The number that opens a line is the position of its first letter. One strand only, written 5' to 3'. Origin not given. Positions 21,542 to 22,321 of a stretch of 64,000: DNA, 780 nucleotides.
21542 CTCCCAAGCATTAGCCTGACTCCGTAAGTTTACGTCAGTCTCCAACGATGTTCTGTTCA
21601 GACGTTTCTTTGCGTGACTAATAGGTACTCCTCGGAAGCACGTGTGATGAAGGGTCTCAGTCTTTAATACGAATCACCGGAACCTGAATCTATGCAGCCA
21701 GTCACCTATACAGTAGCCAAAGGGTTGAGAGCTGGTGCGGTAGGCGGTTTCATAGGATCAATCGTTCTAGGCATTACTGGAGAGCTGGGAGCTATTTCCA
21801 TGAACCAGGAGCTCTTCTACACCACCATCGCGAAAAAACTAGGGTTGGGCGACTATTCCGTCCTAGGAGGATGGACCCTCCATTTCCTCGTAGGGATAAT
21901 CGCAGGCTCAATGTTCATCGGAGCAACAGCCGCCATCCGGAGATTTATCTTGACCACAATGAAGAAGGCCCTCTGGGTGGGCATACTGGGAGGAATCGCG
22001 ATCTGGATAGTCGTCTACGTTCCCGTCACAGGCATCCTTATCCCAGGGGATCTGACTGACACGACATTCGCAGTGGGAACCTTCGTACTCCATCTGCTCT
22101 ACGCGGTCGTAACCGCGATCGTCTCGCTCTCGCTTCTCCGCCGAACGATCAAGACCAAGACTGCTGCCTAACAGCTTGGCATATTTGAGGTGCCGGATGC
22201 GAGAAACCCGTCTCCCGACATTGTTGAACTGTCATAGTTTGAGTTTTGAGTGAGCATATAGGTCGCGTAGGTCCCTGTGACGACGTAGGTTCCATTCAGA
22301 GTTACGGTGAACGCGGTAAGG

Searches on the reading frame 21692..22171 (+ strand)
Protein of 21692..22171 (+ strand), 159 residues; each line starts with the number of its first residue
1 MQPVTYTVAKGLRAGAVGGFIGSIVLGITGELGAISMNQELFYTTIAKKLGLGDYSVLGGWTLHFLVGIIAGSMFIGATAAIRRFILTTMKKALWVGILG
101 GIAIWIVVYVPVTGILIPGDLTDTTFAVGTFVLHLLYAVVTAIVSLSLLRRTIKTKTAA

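Call 46: search_protein_families(library=pfam, proteins=[window:21692-22171:+], max_evalue=0.01)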
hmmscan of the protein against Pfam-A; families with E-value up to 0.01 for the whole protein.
window:21692-22171:+ (159 aa): 1 family
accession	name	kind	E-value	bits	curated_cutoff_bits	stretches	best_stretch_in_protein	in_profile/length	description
PF11085.13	YqhR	-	0.0028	18.1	27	1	17-140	23-145/165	Conserved membrane protein YqhR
